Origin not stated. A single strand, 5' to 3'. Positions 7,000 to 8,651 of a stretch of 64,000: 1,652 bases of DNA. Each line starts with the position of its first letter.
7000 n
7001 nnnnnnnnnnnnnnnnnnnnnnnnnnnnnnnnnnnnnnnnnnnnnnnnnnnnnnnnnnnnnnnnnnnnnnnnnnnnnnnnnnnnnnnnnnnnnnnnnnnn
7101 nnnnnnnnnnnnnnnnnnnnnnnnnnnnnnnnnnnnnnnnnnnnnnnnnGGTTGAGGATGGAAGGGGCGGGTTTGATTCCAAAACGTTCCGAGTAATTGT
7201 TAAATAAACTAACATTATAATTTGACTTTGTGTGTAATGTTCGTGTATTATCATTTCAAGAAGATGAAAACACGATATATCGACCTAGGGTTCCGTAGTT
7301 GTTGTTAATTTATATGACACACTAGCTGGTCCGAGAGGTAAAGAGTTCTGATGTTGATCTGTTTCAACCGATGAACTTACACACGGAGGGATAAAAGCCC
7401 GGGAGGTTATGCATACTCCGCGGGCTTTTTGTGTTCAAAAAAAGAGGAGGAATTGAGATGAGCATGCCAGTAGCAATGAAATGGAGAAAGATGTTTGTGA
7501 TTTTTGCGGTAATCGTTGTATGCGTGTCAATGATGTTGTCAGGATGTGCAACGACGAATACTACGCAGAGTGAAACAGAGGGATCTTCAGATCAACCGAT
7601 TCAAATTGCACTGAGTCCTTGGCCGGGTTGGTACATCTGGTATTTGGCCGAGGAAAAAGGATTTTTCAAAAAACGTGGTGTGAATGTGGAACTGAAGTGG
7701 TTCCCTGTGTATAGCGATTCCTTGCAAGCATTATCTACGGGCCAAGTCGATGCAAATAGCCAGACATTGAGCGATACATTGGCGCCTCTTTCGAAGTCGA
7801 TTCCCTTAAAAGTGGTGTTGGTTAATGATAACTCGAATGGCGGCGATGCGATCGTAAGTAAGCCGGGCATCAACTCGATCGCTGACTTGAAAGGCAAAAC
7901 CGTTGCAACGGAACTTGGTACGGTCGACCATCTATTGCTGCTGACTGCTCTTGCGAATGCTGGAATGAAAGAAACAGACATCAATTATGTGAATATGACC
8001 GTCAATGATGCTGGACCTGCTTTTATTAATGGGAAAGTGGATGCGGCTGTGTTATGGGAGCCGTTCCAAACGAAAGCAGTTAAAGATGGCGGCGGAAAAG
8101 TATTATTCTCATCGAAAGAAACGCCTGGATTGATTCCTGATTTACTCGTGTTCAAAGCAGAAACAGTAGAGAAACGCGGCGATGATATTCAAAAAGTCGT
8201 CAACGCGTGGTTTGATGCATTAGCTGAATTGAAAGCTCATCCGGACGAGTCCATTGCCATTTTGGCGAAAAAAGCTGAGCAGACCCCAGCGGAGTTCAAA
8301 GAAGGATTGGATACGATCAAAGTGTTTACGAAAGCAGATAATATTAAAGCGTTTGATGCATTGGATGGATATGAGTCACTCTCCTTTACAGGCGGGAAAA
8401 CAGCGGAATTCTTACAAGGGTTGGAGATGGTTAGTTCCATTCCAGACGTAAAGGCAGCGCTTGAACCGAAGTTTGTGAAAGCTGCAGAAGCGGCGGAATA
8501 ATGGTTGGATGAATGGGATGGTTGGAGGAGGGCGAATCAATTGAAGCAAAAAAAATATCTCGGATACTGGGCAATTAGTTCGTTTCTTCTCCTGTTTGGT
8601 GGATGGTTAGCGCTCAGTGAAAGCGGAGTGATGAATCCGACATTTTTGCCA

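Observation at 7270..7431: Guanidine-I (ykkC-class) riboswitch with an overlapping intrinsic terminator, predicting a guanidine-inducible ON switch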

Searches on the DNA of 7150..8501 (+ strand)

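Call 3: search_rna_families(source=window, start=7150, end=7500, threshold=evalue, max_evalue=10, show_alignments=6)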
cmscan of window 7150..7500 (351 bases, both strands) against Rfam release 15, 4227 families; matches with E-value up to 10: 2.
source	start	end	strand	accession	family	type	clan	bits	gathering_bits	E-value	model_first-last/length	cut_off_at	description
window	7274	7407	+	RF00442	Guanidine-I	Cis-reg; riboswitch;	-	58.9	63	3.5e-10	1-107/107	no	Guanidine-I riboswitch aptamer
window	7150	7250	+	RF00459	MPMV_package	Cis-reg;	-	9.9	54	8.6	153-279/279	5'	Mason-Pfizer monkey virus packaging signal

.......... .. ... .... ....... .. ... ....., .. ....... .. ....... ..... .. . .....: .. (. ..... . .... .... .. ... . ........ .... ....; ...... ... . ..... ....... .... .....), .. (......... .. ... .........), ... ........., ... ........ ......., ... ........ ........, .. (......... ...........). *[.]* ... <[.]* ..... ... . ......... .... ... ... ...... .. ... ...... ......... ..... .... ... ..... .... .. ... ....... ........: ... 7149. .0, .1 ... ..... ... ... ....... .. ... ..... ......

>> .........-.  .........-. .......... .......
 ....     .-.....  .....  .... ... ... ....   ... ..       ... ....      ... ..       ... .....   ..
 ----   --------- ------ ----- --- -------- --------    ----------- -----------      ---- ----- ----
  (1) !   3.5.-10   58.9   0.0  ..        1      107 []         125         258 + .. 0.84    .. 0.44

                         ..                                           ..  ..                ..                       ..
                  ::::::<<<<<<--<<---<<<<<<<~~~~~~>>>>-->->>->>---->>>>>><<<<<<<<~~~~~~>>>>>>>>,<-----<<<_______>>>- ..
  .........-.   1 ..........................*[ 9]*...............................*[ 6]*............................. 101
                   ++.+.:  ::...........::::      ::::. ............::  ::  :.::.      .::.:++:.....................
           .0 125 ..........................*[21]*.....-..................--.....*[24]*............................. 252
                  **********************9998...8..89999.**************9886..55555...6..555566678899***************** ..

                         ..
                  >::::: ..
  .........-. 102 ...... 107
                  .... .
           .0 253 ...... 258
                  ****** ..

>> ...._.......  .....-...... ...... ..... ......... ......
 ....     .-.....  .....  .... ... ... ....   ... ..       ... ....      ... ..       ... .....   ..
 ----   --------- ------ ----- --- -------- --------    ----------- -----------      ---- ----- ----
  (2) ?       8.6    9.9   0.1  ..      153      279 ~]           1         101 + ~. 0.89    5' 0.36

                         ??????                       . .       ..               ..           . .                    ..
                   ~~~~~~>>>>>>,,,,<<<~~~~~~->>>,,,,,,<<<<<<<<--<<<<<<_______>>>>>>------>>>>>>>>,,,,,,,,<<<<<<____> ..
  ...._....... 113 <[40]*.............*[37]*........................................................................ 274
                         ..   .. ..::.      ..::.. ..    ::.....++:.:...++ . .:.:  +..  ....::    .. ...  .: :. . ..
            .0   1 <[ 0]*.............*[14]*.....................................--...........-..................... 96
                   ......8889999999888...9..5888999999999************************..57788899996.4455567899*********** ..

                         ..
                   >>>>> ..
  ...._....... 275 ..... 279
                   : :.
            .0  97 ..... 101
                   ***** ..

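Call 38: build_rna_model(alignment_id=A1, structure=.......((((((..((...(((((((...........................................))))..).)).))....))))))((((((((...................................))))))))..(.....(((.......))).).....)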
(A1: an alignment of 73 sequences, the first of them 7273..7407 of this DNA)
Model R1 built from alignment A1 (73 sequences, 172 columns); structure: as given.
model positions 115; base pairs 27; branch points 2; effective number of sequences 1.9; information 0.591 bits per position. Calibrated on 0.2 Mb of random sequence (short: E-values are rough).
structure used (alignment columns):
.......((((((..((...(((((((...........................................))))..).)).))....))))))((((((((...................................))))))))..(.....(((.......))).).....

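Call 40: search_rna_families(sources=[L001, L002, L006, L014, L021, L054, L061], threshold=gathering)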
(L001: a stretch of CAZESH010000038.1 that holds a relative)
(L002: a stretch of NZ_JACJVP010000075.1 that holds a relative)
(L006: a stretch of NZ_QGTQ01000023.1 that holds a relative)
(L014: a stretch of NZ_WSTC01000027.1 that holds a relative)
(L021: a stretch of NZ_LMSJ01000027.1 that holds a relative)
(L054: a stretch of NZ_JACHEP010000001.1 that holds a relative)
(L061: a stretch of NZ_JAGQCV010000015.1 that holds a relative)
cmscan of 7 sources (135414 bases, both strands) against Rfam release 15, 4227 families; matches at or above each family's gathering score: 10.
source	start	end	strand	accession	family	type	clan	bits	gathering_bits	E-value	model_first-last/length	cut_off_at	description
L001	3704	4015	+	RF02514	5_ureB_sRNA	Gene; sRNA;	-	96.8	40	9.3e-24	1-292/292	no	5' ureB small RNA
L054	12633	12734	+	RF00442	Guanidine-I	Cis-reg; riboswitch;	-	96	63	6.9e-16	1-107/107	no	Guanidine-I riboswitch aptamer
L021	9832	9940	+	RF00442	Guanidine-I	Cis-reg; riboswitch;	-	86.8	63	8.1e-14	1-107/107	no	Guanidine-I riboswitch aptamer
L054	9646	9785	+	RF00442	Guanidine-I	Cis-reg; riboswitch;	-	86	63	1.2e-13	1-107/107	no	Guanidine-I riboswitch aptamer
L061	5898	6019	+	RF00442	Guanidine-I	Cis-reg; riboswitch;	-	83.1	63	5.5e-13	1-107/107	no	Guanidine-I riboswitch aptamer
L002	8622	8741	+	RF00442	Guanidine-I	Cis-reg; riboswitch;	-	80.2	63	2.4e-12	1-107/107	no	Guanidine-I riboswitch aptamer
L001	5099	5235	+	RF00442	Guanidine-I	Cis-reg; riboswitch;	-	79.2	63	4.1e-12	1-107/107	no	Guanidine-I riboswitch aptamer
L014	9723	9886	+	RF00442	Guanidine-I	Cis-reg; riboswitch;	-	71.5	63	2.1e-10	1-107/107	no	Guanidine-I riboswitch aptamer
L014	9175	9231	-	RF02440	SpF59_sRNA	Gene; sRNA;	-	69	37.2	5.4e-10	1-54/54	no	Streptococcus sRNA SpF59 (ldcC RNA)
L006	9747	9912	+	RF00442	Guanidine-I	Cis-reg; riboswitch;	-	67.8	63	1.4e-09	1-107/107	no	Guanidine-I riboswitch aptamer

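Call 45: search_with_rna_model(model_id=R1, source=window, max_evalue=1, show_alignments=1)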
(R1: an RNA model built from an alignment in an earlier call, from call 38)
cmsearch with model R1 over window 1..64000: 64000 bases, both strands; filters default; matches with E-value up to 1: 1.
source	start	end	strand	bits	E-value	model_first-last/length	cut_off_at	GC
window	7273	7407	+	72.1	3.9e-16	1-115/115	no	0.44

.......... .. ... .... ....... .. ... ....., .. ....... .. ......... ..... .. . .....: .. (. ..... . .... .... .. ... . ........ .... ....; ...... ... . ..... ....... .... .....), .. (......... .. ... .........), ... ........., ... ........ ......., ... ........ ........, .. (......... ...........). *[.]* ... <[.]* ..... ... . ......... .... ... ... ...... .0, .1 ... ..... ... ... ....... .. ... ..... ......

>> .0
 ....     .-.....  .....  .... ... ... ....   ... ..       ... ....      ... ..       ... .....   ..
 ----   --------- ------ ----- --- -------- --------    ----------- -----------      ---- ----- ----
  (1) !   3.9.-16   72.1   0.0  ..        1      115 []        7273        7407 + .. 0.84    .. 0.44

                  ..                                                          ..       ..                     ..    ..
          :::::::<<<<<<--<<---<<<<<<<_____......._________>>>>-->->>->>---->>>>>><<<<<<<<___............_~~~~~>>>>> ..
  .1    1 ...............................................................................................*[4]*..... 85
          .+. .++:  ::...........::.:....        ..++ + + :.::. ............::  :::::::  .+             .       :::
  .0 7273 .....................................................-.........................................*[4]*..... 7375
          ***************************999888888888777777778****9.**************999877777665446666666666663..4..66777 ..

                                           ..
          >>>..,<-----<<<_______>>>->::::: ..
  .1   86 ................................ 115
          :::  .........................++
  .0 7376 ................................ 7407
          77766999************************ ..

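Call 73: search_with_rna_model(model_id=R1, sources=[L001, L002, L003, L004, L005, L006, L007, L008, L009, L010, L011, L012, L013, L014, L015, L016, L017, L018, L019, L020, L021, L022, L023, L024, L025, L026, L027, L028, L029, L030, L031, L032, L033, L034, L035, L036, L037, L038, L039, L040, L041, L042, L043, L044, L045, L046, L047, L048, L049, L050, L051, L052, L053, L054, L055, L056, L057, L058, L059, L060, L061, L062, L063, L064, L065, L066, L067, L068, L069, L070, L071, L072, L073, L074, L075, L076, L077, L078, L079, L080], max_evalue=0.001)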
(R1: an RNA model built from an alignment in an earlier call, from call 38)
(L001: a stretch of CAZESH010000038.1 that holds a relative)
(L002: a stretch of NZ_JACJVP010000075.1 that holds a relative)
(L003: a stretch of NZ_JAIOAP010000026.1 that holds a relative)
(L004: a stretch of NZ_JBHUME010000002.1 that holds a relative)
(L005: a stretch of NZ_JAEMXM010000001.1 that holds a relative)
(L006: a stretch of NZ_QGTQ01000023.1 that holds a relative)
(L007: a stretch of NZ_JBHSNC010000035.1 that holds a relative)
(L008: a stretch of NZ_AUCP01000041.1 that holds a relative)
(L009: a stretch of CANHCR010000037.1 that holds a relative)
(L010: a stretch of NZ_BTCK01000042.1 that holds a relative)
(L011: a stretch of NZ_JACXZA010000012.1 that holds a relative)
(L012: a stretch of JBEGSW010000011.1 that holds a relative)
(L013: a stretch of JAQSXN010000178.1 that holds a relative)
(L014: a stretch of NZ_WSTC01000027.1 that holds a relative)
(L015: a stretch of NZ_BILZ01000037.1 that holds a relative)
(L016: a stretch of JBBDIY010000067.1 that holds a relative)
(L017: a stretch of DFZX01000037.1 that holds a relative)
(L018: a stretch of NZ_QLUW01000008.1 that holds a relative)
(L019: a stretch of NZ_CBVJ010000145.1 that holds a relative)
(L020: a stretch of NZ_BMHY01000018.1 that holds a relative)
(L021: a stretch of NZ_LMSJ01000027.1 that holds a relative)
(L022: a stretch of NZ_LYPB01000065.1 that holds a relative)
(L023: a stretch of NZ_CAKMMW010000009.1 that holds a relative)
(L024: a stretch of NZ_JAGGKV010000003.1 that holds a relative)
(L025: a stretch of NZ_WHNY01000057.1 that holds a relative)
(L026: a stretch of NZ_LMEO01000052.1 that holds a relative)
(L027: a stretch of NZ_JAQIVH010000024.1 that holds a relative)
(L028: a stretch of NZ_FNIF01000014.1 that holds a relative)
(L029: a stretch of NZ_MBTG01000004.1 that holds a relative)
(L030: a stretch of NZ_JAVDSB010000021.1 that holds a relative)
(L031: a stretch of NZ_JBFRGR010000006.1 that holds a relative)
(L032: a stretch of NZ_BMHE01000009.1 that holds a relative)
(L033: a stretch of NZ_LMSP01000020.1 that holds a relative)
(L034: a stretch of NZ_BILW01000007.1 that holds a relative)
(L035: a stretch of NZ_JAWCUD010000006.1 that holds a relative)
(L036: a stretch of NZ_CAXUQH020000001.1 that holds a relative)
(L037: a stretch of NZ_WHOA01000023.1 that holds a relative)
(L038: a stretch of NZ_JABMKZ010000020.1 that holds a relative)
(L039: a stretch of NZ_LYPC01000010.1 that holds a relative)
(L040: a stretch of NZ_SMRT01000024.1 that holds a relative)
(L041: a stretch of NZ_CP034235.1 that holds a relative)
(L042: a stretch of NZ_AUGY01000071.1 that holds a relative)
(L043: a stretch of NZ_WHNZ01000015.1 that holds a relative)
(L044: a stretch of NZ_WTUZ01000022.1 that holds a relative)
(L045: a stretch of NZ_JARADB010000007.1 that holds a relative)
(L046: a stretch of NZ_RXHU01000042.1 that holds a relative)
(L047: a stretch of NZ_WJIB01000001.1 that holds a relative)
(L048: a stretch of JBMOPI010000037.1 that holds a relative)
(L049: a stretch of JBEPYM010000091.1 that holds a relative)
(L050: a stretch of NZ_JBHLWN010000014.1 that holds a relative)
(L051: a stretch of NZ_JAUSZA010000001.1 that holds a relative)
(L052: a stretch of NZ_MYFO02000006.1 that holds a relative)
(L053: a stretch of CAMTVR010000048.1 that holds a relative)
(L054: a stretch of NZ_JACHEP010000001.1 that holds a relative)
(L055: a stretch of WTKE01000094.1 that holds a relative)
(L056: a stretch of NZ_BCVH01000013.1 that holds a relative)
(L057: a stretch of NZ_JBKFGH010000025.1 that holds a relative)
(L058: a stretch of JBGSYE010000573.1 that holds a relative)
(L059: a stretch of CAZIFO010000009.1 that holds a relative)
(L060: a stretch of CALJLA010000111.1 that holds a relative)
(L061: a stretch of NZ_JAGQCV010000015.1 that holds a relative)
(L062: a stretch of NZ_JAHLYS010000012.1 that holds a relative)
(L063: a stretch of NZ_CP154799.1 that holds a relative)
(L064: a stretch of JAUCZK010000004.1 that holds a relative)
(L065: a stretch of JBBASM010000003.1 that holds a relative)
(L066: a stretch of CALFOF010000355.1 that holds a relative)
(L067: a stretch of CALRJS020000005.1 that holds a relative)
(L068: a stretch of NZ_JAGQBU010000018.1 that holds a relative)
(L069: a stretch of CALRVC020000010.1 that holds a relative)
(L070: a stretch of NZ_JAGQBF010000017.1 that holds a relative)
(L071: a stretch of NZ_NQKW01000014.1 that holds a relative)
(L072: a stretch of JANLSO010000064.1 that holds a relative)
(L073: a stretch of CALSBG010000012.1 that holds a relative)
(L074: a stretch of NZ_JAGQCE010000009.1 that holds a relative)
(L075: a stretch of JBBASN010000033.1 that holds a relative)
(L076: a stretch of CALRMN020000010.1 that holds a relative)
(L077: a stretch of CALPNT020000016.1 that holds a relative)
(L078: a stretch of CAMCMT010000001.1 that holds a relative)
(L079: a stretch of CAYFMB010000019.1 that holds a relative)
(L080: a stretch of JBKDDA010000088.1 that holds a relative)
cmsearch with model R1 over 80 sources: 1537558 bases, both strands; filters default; matches with E-value up to 0.001: 82.
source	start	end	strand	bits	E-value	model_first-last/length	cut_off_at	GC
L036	9829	9938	+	108.1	1.5e-23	1-115/115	no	0.5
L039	9828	9939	+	107.6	2e-23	1-115/115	no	0.54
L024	9833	9941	+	107.5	2.2e-23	1-115/115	no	0.56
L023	9828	9937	+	107.5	2.2e-23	1-115/115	no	0.51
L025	9828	9937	+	107.5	2.2e-23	1-115/115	no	0.51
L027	9824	9935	+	107.2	2.6e-23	1-115/115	no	0.5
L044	9833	9941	+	106.4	4e-23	1-115/115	no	0.54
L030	9824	9935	+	106.3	4.2e-23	1-115/115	no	0.51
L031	9829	9938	+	106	4.9e-23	1-115/115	no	0.52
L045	9830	9941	+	105.9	5.5e-23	1-115/115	no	0.6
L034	9833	9941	+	105.6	6.3e-23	1-115/115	no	0.55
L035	9833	9941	+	105.6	6.3e-23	1-115/115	no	0.55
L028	9832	9941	+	105.1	8.2e-23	1-115/115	no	0.53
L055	9823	9935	+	105.1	8.5e-23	1-115/115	no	0.41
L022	9824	9935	+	104.6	1.1e-22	1-115/115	no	0.52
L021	9831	9940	+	104.5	1.2e-22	1-115/115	no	0.49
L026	9845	9954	+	104.5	1.2e-22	1-115/115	no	0.53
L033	808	917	+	104.5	1.2e-22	1-115/115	no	0.53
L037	9845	9954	+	104.5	1.2e-22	1-115/115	no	0.53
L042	9829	9938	+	104.5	1.2e-22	1-115/115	no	0.53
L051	9845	9954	+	104.5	1.2e-22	1-115/115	no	0.53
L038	9831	9941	+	104.4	1.3e-22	1-115/115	no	0.54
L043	9776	9884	+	104.2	1.4e-22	1-115/115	no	0.56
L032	9832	9942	+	104.1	1.5e-22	1-115/115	no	0.54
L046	9823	9931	+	104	1.6e-22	1-115/115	no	0.59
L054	12632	12734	+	103.9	1.6e-22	1-115/115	no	0.48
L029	9831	9941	+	103.8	1.7e-22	1-115/115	no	0.55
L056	9828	9936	+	100.6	1e-21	1-115/115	no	0.41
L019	9686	9805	+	99.8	1.6e-21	1-115/115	no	0.49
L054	9645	9785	+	99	2.5e-21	1-115/115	no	0.39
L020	9685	9804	+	98.6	3.1e-21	1-115/115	no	0.5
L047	9675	9790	+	98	4.4e-21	1-115/115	no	0.6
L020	11766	11879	+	97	7.7e-21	1-115/115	no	0.5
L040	9683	9786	+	97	7.7e-21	1-115/115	no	0.56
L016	9829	9940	+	96.4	1.1e-20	1-115/115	no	0.53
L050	9598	9716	+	95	2.4e-20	1-115/115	no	0.55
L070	4981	5103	+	94.8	2.7e-20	1-115/115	no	0.63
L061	5897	6019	+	94.5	3.1e-20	1-115/115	no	0.59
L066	5412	5534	+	94.5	3.1e-20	1-115/115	no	0.59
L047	12587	12709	+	94.4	3.3e-20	1-115/115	no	0.65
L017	7901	8009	+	94.2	3.7e-20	1-115/115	no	0.52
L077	2509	2629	+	93.7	5e-20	1-115/115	no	0.66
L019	11766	11884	+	93.7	5e-20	1-115/115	no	0.51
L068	238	353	+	93.4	6e-20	1-115/115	no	0.67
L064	6458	6580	+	93.1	7e-20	1-115/115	no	0.62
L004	9733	9846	+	93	7.6e-20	1-115/115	no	0.55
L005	9826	9935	+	92.6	9.2e-20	1-115/115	no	0.56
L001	5098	5235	+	92.3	1.1e-19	1-115/115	no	0.61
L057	947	1078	+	92.1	1.2e-19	1-115/115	no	0.43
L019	18983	19110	+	92.1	1.2e-19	1-115/115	no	0.53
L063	5978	6100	+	91.8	1.4e-19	1-115/115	no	0.63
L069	5920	6042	+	91.5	1.8e-19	1-115/115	no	0.64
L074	5920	6042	+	91.5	1.8e-19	1-115/115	no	0.64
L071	5961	6083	+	91.4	1.8e-19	1-115/115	no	0.65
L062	5884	6006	+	91.2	2e-19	1-115/115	no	0.6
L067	5871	5993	+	90.9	2.4e-19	1-115/115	no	0.63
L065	5967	6087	+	90.6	2.8e-19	1-115/115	no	0.64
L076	5901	6023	+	90.6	2.8e-19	1-115/115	no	0.66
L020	18977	19103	+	90.6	2.9e-19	1-115/115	no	0.57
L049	9761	9867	+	90.6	2.9e-19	1-115/115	no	0.61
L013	4139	4273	+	89.2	6.3e-19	1-115/115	no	0.6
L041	9852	9951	+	88.9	7.5e-19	1-115/115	no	0.51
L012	3169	3280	+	88.6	8.6e-19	1-115/115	no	0.46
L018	9823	9955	+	88.3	1e-18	1-115/115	no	0.56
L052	9812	9937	+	88.2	1.1e-18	1-115/115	no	0.56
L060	9742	9856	+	86.7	2.5e-18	1-115/115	no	0.69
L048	8540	8636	+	86.1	3.5e-18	1-115/115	no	0.57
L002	8621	8741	+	85.9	3.9e-18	1-115/115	no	0.6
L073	7225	7324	+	85.6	4.6e-18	1-115/115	no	0.59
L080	6116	6215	+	85.1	6.3e-18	1-115/115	no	0.63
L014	9722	9886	+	84.2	1e-17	1-115/115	no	0.58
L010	9749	9912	+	84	1.1e-17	1-115/115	no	0.55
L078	5686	5826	+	83.7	1.4e-17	1-115/115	no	0.67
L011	9748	9912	+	83.5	1.5e-17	1-115/115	no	0.56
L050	12573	12718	+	83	2e-17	1-115/115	no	0.6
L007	9801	9921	+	82.3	3e-17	1-115/115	no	0.58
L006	9746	9912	+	82.2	3.1e-17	1-115/115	no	0.55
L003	9797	9921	+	82.1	3.3e-17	1-115/115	no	0.56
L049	9523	9622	-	80.8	6.8e-17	1-115/115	no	0.54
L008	9710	9840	+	80.8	6.8e-17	1-115/115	no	0.55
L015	9721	9881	+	79.8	1.2e-16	1-115/115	no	0.59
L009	9806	9923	+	73.5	4.2e-15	1-115/115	no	0.54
